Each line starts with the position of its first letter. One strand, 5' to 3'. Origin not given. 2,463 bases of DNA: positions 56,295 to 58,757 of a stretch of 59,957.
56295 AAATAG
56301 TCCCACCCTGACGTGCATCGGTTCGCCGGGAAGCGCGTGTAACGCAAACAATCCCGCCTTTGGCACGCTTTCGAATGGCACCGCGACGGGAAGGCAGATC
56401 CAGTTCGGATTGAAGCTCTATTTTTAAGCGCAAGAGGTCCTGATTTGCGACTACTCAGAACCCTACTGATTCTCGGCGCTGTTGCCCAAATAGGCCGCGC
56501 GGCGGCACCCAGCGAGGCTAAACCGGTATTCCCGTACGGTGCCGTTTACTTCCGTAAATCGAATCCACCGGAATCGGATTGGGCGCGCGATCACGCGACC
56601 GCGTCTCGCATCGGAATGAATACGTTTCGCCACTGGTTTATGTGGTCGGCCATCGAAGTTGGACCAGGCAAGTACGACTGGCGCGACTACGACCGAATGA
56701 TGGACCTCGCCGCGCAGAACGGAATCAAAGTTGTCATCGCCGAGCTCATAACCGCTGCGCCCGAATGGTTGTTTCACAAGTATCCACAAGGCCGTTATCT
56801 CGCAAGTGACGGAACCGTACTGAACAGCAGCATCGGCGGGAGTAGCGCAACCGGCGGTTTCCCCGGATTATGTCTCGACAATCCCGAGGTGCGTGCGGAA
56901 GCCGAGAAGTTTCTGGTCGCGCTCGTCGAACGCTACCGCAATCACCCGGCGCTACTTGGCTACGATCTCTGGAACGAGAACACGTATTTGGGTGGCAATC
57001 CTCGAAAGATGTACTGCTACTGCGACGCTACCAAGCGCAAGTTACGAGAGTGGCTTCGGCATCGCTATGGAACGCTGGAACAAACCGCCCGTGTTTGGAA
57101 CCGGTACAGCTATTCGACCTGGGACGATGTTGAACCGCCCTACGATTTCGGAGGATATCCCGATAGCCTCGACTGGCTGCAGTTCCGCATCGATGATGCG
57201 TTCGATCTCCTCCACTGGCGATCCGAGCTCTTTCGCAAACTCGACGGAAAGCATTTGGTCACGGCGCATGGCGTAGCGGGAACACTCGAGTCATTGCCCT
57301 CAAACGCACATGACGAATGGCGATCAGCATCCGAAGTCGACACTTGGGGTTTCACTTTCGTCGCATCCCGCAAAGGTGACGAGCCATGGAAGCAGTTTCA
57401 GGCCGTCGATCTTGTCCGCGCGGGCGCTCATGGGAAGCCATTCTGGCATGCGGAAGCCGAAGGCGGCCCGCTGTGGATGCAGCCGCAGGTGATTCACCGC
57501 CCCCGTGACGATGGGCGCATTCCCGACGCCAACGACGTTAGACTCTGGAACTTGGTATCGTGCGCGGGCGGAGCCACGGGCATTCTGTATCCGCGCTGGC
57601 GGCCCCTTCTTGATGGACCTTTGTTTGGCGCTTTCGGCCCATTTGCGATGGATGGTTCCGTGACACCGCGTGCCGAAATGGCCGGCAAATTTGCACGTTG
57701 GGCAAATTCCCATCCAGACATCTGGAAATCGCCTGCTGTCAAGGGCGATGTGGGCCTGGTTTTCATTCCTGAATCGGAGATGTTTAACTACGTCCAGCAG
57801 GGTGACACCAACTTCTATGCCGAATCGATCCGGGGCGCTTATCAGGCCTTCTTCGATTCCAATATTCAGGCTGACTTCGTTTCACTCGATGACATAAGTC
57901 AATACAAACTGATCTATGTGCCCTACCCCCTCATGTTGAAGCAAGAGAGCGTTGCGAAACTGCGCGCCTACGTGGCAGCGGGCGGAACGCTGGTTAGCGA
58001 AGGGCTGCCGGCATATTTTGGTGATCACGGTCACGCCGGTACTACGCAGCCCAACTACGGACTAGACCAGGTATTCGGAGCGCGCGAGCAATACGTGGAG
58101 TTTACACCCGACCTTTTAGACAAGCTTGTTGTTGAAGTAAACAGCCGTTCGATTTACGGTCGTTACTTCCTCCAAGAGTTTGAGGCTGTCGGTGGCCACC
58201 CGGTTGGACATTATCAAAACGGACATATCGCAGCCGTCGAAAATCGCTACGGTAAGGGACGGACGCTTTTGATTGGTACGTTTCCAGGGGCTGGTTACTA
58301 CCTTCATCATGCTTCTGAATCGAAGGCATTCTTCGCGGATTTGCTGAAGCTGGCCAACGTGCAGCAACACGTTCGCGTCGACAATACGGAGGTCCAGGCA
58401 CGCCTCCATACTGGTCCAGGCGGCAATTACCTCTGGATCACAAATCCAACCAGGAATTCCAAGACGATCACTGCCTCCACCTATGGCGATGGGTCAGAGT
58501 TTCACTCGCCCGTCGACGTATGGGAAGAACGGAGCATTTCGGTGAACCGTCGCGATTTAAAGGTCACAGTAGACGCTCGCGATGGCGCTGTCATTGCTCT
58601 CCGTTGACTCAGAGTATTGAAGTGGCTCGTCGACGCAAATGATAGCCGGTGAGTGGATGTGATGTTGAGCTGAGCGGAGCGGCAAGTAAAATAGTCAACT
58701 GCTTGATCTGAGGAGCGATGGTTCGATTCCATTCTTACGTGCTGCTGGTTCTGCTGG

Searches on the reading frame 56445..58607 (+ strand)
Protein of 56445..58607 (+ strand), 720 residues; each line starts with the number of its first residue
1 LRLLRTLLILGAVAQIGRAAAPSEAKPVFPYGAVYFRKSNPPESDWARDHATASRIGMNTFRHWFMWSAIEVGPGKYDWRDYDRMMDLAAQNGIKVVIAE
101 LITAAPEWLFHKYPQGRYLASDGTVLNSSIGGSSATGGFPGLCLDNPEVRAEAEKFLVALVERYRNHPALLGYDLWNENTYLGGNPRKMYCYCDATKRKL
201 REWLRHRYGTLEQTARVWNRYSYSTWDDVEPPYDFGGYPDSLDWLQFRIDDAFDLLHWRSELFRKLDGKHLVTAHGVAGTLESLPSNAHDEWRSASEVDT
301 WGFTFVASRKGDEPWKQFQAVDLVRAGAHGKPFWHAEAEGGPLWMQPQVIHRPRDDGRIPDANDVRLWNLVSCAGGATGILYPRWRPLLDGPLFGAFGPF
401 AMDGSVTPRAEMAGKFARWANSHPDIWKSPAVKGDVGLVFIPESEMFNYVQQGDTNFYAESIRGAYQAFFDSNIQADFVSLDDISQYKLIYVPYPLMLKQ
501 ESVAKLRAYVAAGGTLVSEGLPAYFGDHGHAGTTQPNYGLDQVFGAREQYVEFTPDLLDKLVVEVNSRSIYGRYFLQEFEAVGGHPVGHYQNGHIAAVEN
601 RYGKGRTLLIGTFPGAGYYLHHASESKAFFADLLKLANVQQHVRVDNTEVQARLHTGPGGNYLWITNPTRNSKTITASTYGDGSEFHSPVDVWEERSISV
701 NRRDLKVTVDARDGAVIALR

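Call 59: search_protein_families(library=pfam, proteins=[window:56445-58607:+], max_evalue=0.001)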
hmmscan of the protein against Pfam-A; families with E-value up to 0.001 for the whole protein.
window:56445-58607:+ (720 aa): 2 families
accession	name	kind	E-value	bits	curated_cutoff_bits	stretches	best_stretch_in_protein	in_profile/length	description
PF02449.21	Glyco_hydro_42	-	4.1e-45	155.2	21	1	42-386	8-338/376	Beta-galactosidase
PF08532.16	Glyco_hydro_42M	-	5.1e-19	69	25.8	1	436-634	3-197/207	Beta-galactosidase trimerisation domain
